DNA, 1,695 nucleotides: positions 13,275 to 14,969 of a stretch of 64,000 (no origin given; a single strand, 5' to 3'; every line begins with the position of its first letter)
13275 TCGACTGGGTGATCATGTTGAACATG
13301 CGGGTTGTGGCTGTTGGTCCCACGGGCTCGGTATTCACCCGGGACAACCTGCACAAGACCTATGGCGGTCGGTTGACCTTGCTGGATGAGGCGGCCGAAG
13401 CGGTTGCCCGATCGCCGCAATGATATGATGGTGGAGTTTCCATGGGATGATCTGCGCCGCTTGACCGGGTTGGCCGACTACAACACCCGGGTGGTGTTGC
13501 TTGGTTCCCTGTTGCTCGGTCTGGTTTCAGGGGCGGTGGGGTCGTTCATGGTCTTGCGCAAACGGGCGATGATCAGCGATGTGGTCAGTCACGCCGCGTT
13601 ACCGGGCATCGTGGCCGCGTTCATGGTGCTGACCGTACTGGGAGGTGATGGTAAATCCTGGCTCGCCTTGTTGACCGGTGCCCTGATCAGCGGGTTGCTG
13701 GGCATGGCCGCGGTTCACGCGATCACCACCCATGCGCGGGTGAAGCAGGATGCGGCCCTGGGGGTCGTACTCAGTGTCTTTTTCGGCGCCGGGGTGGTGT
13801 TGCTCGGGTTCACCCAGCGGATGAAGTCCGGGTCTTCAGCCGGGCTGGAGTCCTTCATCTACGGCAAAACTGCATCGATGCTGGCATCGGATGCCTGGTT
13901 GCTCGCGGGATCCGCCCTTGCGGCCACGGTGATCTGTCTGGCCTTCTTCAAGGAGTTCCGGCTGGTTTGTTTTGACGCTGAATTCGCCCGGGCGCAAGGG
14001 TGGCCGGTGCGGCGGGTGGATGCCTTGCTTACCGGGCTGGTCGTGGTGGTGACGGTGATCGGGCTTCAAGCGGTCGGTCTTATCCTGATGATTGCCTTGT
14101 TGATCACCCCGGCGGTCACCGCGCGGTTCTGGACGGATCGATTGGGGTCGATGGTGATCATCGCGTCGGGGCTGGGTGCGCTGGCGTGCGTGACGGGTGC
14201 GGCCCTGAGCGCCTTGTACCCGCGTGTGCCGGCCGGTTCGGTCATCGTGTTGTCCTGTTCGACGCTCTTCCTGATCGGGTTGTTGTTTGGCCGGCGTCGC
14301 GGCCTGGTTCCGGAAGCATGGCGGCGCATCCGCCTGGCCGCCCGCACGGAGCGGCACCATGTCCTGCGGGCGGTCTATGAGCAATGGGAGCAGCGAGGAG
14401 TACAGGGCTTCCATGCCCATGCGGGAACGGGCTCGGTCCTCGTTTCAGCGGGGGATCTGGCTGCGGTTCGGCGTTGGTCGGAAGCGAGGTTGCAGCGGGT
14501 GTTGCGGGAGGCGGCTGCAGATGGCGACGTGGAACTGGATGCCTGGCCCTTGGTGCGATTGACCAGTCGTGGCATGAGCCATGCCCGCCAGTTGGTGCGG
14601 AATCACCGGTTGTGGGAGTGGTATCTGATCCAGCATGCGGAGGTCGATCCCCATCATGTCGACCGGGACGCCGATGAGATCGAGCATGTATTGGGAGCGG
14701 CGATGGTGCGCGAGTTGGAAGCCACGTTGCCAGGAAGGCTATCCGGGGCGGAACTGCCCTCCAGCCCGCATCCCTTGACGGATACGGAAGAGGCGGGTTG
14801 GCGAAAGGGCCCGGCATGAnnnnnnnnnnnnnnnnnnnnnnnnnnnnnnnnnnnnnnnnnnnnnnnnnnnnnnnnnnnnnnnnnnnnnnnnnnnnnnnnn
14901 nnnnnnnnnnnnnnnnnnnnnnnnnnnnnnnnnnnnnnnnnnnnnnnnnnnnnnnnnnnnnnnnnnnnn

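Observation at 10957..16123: Metal ABC importer in which BOTH permeases are fused to DtxR/TroR-like metalloregulator modules, beside a free-standing DtxR repressor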

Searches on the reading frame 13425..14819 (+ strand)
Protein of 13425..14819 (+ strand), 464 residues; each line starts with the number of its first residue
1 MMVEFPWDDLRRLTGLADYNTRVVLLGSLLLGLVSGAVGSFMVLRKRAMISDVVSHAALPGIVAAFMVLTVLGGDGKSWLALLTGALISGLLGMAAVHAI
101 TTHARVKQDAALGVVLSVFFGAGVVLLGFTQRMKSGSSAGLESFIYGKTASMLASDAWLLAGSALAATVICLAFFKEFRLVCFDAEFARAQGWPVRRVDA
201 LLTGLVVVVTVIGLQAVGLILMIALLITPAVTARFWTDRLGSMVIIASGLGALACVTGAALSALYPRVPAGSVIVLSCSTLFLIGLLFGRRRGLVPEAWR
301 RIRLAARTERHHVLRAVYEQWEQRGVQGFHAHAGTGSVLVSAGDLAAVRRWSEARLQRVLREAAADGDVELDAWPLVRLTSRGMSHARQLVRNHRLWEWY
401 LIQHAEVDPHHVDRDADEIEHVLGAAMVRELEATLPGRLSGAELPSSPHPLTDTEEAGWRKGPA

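Call 3: search_protein_families(library=pfam, proteins=[window:13425-14819:+], max_evalue=0.01)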
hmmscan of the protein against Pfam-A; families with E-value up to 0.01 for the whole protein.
window:13425-14819:+ (464 aa): 3 families
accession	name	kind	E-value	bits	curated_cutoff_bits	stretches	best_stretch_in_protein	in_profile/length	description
PF00950.22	ABC-3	-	1.4e-57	195.6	20.1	1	21-288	5-257/258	ABC 3 transport family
PF02742.21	Fe_dep_repr_C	-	7.6e-12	45.5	27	1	380-435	1-56/70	Iron dependent repressor, metal binding and dimerisation domain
PF01032.23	FecCD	-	3.1e-10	40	26.5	1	60-283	85-306/311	FecCD transport family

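Call 4: search_protein_families(library=ncbifam, proteins=[window:13425-14819:+], max_evalue=0.01)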
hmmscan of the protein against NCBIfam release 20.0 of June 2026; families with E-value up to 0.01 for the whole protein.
window:13425-14819:+ (464 aa): 8 families
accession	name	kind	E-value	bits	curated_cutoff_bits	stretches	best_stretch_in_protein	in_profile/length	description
NF040927.1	ABC_perm_SloB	subfamily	5.8e-44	150.9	460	1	22-290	13-265/271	metal ABC transporter permease subunit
TIGR03770.1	anch_rpt_perm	equivalog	3.1e-37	128.7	296.8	1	26-287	22-268/270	anchored repeat-type ABC transporter permease subunit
NF040871.1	AztB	equivalog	2.4e-36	125.8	280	1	24-276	15-252/254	zinc ABC transporter permease AztB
NF007089.0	PRK09543.1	equivalog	4.1e-15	56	284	1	26-287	10-256/261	zinc ABC transporter permease subunit ZnuB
NF047407.1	TransRegMntRTherm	equivalog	9.3e-07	28.7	350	1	338-428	31-121/227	manganese-dependent transcriptional regulator MntR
NF008273.0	PRK11050.1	equivalog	0.00021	21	153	1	344-432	59-146/156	manganese-binding transcriptional regulator MntR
NF007866.0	PRK10577.1-2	equivalog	0.00032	19.2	554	1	54-287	432-661/666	Fe(3+)-hydroxamate ABC transporter permease FhuB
NF053665.1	TransRegDtxRActin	equivalog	0.0081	15.6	290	0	366-431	51-116/233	iron-dependent transcriptional repressor DtxR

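Call 9: find_related_loci(query=window:13425-14819:+, collection=genome_contigs, flank=6000)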
Query window:13425-14819:+ (464 aa) in genome_contigs; peptide patterns used: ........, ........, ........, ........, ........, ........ (x = any residue, [..] = any of these).
80 stretches matched a pattern; 32 encode a relative of the query (tblastn E <= 1e-3); 32 distinct loci.
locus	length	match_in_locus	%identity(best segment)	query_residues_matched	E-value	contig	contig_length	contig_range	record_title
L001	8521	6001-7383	88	1-463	0e+0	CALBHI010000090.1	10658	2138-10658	MAG TPA_asm: uncultured Verrucomicrobia bacterium isolate SRR5576005_bin.32_CONCOCT_v1.1_MAG genome assembly, contig: ER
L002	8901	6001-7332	50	3-449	3e-128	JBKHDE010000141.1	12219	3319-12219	MAG: Desulfococcaceae bacterium isolate D1M03_4 NODE_3063_length_12219_cov_7.277622, whole genome shotgun sequence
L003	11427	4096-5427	51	3-449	6e-128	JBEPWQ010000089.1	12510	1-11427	MAG: Desulfobacteraceae bacterium isolate 01_S196.rosella_refined.105 NODE_1843_length_12510_cov_4.238634, whole genome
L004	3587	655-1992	52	3-451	6e-129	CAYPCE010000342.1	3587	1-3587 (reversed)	MAG TPA_asm: uncultured Desulfobacteraceae bacterium isolate binchicken_co15_176 genome assembly, contig: NODE_29000_len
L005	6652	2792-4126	52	3-451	3e-125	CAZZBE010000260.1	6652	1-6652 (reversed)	MAG TPA_asm: uncultured Desulfobacteraceae bacterium isolate binchicken_co8_367 genome assembly, contig: NODE_22917_leng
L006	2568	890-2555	50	9-449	3e-131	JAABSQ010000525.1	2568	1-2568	MAG: Desulfobacteraceae bacterium isolate S15.Bin066 Scaffold_469, whole genome shotgun sequence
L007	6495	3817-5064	50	16-449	7e-122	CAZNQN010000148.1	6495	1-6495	MAG TPA_asm: uncultured Phycisphaeraceae bacterium isolate SRP162660_co2_225 genome assembly, contig: NODE_9073_length_6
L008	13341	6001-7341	45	7-451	6e-114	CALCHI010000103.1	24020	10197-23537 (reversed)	MAG TPA_asm: uncultured Planctomycetaceae bacterium isolate ERR598947_bin.29_CONCOCT_v1.1_MAG genome assembly, contig: E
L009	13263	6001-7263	43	7-435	2e-96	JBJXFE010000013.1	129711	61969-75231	MAG: Phycisphaerales bacterium isolate F1F2.bin.534 k127_8395451, whole genome shotgun sequence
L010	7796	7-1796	47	18-435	4e-90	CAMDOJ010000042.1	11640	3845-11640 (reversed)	MAG: Chthoniobacter flavus isolate TrE-03may19-6 genome assembly, contig: TrE-03may19-C8364, whole genome shotgun sequen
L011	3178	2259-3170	49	1-302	6e-88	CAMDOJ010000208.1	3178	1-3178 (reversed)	MAG: Chthoniobacter flavus isolate TrE-03may19-6 genome assembly, contig: TrE-03may19-C91397, whole genome shotgun seque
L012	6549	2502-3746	42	18-449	5e-86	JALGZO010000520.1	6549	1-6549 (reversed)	MAG: bacterium isolate M3-22_Bin_282 M3-22_Bin_282_scaffold_44089, whole genome shotgun sequence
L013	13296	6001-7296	40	17-450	1e-80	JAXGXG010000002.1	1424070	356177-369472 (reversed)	MAG: Thermoguttaceae bacterium isolate AnMBR.bin485 bin485_2, whole genome shotgun sequence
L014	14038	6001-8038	40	7-457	2e-79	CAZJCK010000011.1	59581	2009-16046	MAG TPA_asm: uncultured Ignavibacteriales bacterium isolate SRP141376_co4_224 genome assembly, contig: NODE_915_length_5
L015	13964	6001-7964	33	8-457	1e-78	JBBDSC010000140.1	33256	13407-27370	MAG: Anditalea sp. isolate LejiaC_41_17 Lejia_C_3052_length_33256_cov_10, whole genome shotgun sequence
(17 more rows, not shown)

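Call 18: find_homologous_proteins(query=window:13425-14819:+, max_evalue=0.00001)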
Query window:13425-14819:+ (464 aa): 5247 proteins with E <= 0.00001 among 8000 candidates; the best 120 are listed.
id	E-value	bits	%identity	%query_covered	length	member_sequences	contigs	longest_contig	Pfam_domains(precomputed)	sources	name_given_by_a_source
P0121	3.1e-297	1004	100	100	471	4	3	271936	PF01032.24,PF02742.22,PF00950.23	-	-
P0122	1.4e-255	867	88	100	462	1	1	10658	PF01032.24,PF02742.22,PF00950.23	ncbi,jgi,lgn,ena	-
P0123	7.9e-228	775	78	98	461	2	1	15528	PF01032.24,PF02742.22,PF00950.23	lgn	-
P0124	7.4e-227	772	77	99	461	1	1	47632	PF01032.24,PF02742.22,PF00950.23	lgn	-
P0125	2.1e-187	642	68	96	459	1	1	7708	PF01032.24,PF02742.22,PF00950.23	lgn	-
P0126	5.0e-181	621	65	96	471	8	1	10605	PF01032.24,PF02742.22,PF00950.23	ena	-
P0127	2.0e-178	612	64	97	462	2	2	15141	PF01032.24,PF02742.22,PF00950.23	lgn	-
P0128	2.5e-171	589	64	95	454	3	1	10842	PF01032.24,PF02742.22,PF00950.23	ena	-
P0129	1.6e-170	586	61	96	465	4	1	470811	PF01032.24,PF02742.22,PF00950.23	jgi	-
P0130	2.3e-170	586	63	96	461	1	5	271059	PF01032.24,PF02742.22,PF00950.23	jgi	-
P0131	3.2e-170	585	62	95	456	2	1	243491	PF01032.24,PF02742.22,PF00950.23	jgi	-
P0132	8.4e-166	571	61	95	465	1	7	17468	PF01032.24,PF02742.22,PF00950.23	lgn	-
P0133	1.7e-161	556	60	97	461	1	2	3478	PF01032.24,PF02742.22,PF00950.23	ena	-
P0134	1.4e-156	540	57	96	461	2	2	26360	PF01032.24,PF02742.22,PF00950.23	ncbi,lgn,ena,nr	ncbi:MAG TPA: iron chelate uptake ABC transporter family permease subunit [Kiritimatiellia bacterium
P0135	2.0e-141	490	55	96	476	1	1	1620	PF01032.24,PF02742.22,PF00950.23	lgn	-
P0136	5.2e-141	489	56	96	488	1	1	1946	PF01032.24,PF02742.22,PF00950.23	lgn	-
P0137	5.5e-140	485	54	96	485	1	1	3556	PF01032.24,PF02742.22,PF00950.23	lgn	-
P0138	5.6e-139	482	56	96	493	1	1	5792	PF01032.24,PF02742.22,PF00950.23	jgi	jgi:manganese/zinc/iron transport system permease protein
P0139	2.1e-137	477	54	97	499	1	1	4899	PF01032.24,PF02742.22,PF00950.23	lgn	-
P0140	3.0e-137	476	53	98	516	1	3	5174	PF01032.24,PF02742.22,PF00950.23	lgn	-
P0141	7.2e-137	475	55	95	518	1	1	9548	PF01032.24,PF02742.22,PF00950.23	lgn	-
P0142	1.9e-136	474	56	95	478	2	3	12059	PF01032.24,PF02742.22,PF00950.23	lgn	-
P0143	2.5e-136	473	55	97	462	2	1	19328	PF02742.22,PF00950.23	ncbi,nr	ncbi:MAG: iron ABC transporter [Phycisphaerales bacterium]|nr:MAG: iron ABC transporter [Phycisphaer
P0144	3.8e-136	473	57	95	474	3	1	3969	PF01032.24,PF02742.22,PF00950.23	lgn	-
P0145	1.0e-135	471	54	99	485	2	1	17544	PF01032.24,PF02742.22,PF00950.23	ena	-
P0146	1.4e-135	471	54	96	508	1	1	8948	PF02742.22,PF00950.23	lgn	-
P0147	3.9e-135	470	52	96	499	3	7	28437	PF01032.24,PF02742.22,PF00950.23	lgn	-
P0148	7.2e-135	469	52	97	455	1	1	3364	PF01032.24,PF02742.22,PF00950.23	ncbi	-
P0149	1.1e-134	468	52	96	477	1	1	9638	PF01032.24,PF02742.22,PF00950.23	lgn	-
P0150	1.4e-134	468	55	96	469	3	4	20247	PF01032.24,PF02742.22,PF00950.23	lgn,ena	-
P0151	2.1e-134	467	55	97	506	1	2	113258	PF01032.24,PF02742.22,PF00950.23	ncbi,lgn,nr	ncbi:MAG: metal ABC transporter permease [Planctomycetes bacterium]|nr:metal ABC transporter permeas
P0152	2.1e-134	467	52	96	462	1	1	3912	PF01032.24,PF02742.22,PF00950.23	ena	-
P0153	2.1e-134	467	46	57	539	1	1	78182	PF01032.24,PF02742.22,PF00950.23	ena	-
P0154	3.1e-134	467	54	96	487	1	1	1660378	PF01032.24,PF02742.22,PF00950.23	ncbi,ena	-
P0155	6.5e-134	465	52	96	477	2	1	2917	PF01032.24,PF02742.22,PF00950.23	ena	-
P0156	7.8e-134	465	52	96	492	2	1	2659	PF01032.24,PF02742.22,PF00950.23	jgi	jgi:manganese/zinc/iron transport system permease protein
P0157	1.3e-133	464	55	96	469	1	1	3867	PF02742.22,PF00950.23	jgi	-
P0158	1.6e-133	464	52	98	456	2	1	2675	PF01032.24,PF02742.22,PF00950.23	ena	-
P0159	3.3e-133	463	52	95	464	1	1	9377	PF01032.24,PF02742.22,PF00950.23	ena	-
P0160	3.3e-133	463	51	95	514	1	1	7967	PF01032.24,PF02742.22,PF00950.23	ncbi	ncbi:MAG: iron chelate uptake ABC transporter family permease subunit [Tepidisphaeraceae bacterium]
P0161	3.7e-133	463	54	95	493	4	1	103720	PF01032.24,PF02742.22,PF00950.23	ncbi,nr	ncbi:MAG: metal ABC transporter permease [Verrucomicrobia bacterium]|nr:metal ABC transporter permea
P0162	4.4e-133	463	53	96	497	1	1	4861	PF01032.24,PF02742.22,PF00950.23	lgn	-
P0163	5.5e-133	462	53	96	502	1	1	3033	PF01032.24,PF02742.22,PF00950.23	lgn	-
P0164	5.7e-133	462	52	96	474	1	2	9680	PF02742.22,PF00950.23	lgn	-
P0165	6.5e-133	462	52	96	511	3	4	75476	PF01032.24,PF02742.22,PF00950.23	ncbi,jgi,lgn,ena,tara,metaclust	tara:strand:+ start:64 stop:1599 length:1536 start_codon:yes stop_codon:yes gene_type:complete|metac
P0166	8.0e-133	462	53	97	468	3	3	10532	PF01032.24,PF02742.22,PF00950.23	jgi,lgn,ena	-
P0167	8.5e-133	462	55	96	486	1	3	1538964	PF01032.24,PF02742.22,PF00950.23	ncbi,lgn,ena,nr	ncbi:MAG TPA: iron chelate uptake ABC transporter family permease subunit [Kiritimatiellia bacterium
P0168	1.1e-132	461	53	93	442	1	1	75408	PF01032.24,PF02742.22,PF00950.23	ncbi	-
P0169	1.1e-132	461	51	96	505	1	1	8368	PF01032.24,PF02742.22,PF00950.23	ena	-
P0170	1.9e-132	461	52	96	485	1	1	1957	PF01032.24,PF02742.22,PF00950.23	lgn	-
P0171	2.8e-132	460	51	99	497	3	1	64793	PF01032.24,PF02742.22,PF00950.23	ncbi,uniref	ncbi:iron chelate uptake ABC transporter family permease subunit [Maioricimonas sp. JC845]|uniref:me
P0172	2.9e-132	460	52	96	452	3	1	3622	PF01032.24,PF02742.22,PF00950.23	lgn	-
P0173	4.3e-132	459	52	95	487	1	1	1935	PF01032.24,PF02742.22,PF00950.23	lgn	-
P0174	4.5e-132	459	53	95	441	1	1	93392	PF01032.24,PF02742.22,PF00950.23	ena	-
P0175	5.9e-132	459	51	96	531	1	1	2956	PF01032.24,PF02742.22,PF00950.23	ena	-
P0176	6.4e-132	459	52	97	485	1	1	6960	PF01032.24,PF02742.22,PF00950.23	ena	-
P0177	7.4e-132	459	53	96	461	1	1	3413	PF01032.24,PF02742.22,PF00950.23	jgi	-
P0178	1.3e-131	458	51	96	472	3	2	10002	PF01032.24,PF02742.22,PF00950.23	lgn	-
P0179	1.4e-131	458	52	97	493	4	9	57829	PF01032.24,PF02742.22,PF00950.23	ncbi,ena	-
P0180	1.4e-131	458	52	93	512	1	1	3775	PF01032.24,PF02742.22,PF00950.23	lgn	-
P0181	1.6e-131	458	51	98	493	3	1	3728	PF01032.24,PF02742.22,PF00950.23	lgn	-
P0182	1.7e-131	457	54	96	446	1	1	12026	PF01032.24,PF02742.22,PF00950.23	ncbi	-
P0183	2.2e-131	457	51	96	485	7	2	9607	PF01032.24,PF02742.22,PF00950.23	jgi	jgi:manganese/zinc/iron transport system permease protein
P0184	2.8e-131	457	53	97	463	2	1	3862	PF01032.24,PF02742.22,PF00950.23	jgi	jgi:manganese/zinc/iron transport system permease protein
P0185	3.4e-131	457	53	96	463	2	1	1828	PF01032.24,PF02742.22,PF00950.23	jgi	-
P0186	3.6e-131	456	52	98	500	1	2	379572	PF01032.24,PF02742.22,PF00950.23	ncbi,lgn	ncbi:MAG: metal ABC transporter permease [Pirellulales bacterium]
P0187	4.2e-131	456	53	94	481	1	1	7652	PF01032.24,PF02742.22,PF00950.23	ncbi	-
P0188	4.3e-131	456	51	96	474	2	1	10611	PF01032.24,PF02742.22,PF00950.23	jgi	jgi:manganese/zinc/iron transport system permease protein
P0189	4.3e-131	456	56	91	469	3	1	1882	PF01032.24,PF02742.22,PF00950.23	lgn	-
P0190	4.5e-131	456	49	99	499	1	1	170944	PF01032.24,PF02742.22,PF00950.23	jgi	jgi:manganese/zinc/iron transport system permease protein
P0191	4.5e-131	456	54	95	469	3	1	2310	PF01032.24,PF02742.22,PF00950.23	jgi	-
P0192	4.6e-131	456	51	96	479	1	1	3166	PF01032.24,PF02742.22,PF00950.23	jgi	jgi:manganese/zinc/iron transport system permease protein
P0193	4.9e-131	456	52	97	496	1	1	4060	PF01032.24,PF02742.22,PF00950.23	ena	-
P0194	6.3e-131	456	51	96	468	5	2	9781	PF01032.24,PF02742.22,PF00950.23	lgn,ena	-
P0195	6.5e-131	456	53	97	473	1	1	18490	PF01032.24,PF02742.22,PF00950.23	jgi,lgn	-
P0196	7.6e-131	455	51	97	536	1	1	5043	PF01032.24,PF02742.22,PF00950.23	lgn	-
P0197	8.0e-131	455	52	95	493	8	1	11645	PF01032.24,PF02742.22,PF00950.23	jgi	jgi:manganese/zinc/iron transport system permease protein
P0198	8.5e-131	455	52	95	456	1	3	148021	PF01032.24,PF02742.22,PF00950.23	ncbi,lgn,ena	-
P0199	8.6e-131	455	51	100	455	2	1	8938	PF01032.24,PF02742.22,PF00950.23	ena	-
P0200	9.0e-131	455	52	97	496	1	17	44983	PF01032.24,PF02742.22,PF00950.23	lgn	-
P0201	9.6e-131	455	54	95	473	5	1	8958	PF01032.24,PF02742.22,PF00950.23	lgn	-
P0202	9.8e-131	455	53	96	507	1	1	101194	PF01032.24,PF02742.22,PF00950.23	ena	-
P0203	1.0e-130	455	53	96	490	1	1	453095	PF01032.24,PF02742.22,PF00950.23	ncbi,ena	-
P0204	1.0e-130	455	52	95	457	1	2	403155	PF01032.24,PF02742.22,PF00950.23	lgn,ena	-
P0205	1.1e-130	455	52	96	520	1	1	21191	PF02742.22,PF00950.23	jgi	-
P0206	1.3e-130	455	53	96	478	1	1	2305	PF01032.24,PF02742.22,PF00950.23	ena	-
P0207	1.3e-130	455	50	97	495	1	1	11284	PF01032.24,PF02742.22,PF00950.23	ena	-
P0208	1.3e-130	455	53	97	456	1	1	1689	PF01032.24,PF02742.22,PF00950.23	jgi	jgi:manganese/zinc/iron transport system permease protein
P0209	1.7e-130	454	51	97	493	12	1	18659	PF01032.24,PF02742.22,PF00950.23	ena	-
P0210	1.9e-130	454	52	97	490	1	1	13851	PF02742.22,PF00950.23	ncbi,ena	-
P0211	2.0e-130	454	53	97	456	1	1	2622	PF01032.24,PF02742.22,PF00950.23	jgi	jgi:manganese/zinc/iron transport system permease protein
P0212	2.5e-130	454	53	96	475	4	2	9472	PF01032.24,PF02742.22,PF00950.23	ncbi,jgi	ncbi:MAG: manganese/zinc/iron transport system permease protein [Rhodothermales bacterium]|jgi:manga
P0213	3.0e-130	453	51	94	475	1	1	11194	PF01032.24,PF02742.22,PF00950.23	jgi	jgi:manganese/zinc/iron transport system permease protein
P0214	3.2e-130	453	51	96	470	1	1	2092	PF01032.24,PF02742.22,PF00950.23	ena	-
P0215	3.6e-130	453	52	97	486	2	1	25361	PF01032.24,PF02742.22,PF00950.23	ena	-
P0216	3.8e-130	453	52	96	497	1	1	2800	PF01032.24,PF02742.22,PF00950.23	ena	-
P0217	4.1e-130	453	51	97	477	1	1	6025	PF01032.24,PF02742.22,PF00950.23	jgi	-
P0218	4.9e-130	453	53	95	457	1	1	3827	PF01032.24,PF02742.22,PF00950.23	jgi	jgi:manganese/zinc/iron transport system permease protein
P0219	5.5e-130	453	54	95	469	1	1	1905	PF01032.24,PF02742.22,PF00950.23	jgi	jgi:manganese/zinc/iron transport system permease protein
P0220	5.6e-130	452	54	95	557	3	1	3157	PF01032.24,PF02742.22,PF00950.23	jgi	jgi:manganese/zinc/iron transport system permease protein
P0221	5.8e-130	452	53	97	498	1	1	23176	PF01032.24,PF02742.22,PF00950.23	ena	-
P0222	6.3e-130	452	51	96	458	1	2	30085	PF01032.24,PF02742.22,PF00950.23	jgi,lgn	jgi:manganese/zinc/iron transport system permease protein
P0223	6.7e-130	452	54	97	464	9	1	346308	PF02742.22,PF00950.23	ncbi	ncbi:MAG: hypothetical protein AMXMBFR47_18660 [Planctomycetota bacterium]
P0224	7.5e-130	452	53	97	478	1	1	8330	PF01032.24,PF02742.22,PF00950.23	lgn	-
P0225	7.6e-130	452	50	97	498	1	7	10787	PF01032.24,PF02742.22,PF00950.23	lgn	-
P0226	9.9e-130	452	52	97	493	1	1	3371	PF01032.24,PF02742.22,PF00950.23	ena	-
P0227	1.0e-129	452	52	96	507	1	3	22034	PF01032.24,PF02742.22,PF00950.23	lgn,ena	-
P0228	1.0e-129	452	56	91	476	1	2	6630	PF01032.24,PF02742.22,PF00950.23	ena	-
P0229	1.0e-129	452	52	95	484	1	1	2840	PF01032.24,PF02742.22,PF00950.23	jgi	jgi:manganese/zinc/iron transport system permease protein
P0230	1.1e-129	452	53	96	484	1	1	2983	PF01032.24,PF02742.22,PF00950.23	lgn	-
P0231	1.1e-129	452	52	95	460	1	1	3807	PF01032.24,PF02742.22,PF00950.23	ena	-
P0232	1.2e-129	451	51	96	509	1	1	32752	PF01032.24,PF02742.22,PF00950.23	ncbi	-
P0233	1.3e-129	451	52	97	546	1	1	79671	PF01032.24,PF02742.22,PF00950.23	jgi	jgi:manganese/zinc/iron transport system permease protein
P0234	1.5e-129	451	54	92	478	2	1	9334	PF01032.24,PF02742.22,PF00950.23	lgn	-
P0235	1.6e-129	451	52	96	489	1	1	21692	PF01032.24,PF02742.22,PF00950.23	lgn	-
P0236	1.6e-129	451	51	98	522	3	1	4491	PF01032.24,PF02742.22,PF00950.23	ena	-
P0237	1.7e-129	451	50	99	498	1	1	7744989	PF01032.24,PF02742.22,PF00950.23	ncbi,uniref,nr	ncbi:Manganese transport system membrane protein MntB [Maioricimonas rarisocia]|uniref:Manganese tra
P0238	2.1e-129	451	53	95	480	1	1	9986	PF01032.24,PF02742.22,PF00950.23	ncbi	-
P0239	2.3e-129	451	51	97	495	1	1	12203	PF01032.24,PF02742.22,PF00950.23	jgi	jgi:manganese/zinc/iron transport system permease protein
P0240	2.4e-129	450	53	95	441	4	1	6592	PF01032.24,PF02742.22,PF00950.23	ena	-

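Call 51: predict_structure(alignment_id=A3)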
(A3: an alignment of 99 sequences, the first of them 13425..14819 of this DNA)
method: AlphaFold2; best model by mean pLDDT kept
length: 464 residues; sequences in the alignment: 99
mean_pLDDT: 88.2   pTM: 0.83
mean pLDDT of the five models: 88.2, 86.1, 85.8, 84.7, 84.5
residues with pLDDT >= 90: 311; 70-90: 99; 50-70: 37; < 50: 17
segments of 3 or more residues with pLDDT < 50: 329-332, 453-459, 461-464
pLDDT, mean of each block of 10 residues (from residue 1): 80 95 93 96 91 93 96 91 95 96 95 96 96 86 78 87 94 97 96 96 94 82 91 97 98 95 89 93 98 96 93 94 74 67 91 95 97 94 94 88 82 65 74 73 65 49 46
secondary structure, 60 per line:
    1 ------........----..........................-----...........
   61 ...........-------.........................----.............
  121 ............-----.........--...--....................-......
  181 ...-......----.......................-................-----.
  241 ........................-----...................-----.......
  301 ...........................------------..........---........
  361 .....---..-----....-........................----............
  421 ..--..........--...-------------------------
elements in order: H7-14 H19-44 H50-71 H79-103 H108-132 H138-146 H154-173 H175-183 H185-190 H195-217 H219-234 H240-264 H270-288 H294-327 H342-349 H353-365 E376-379 H381-404 H409-422 H425-434
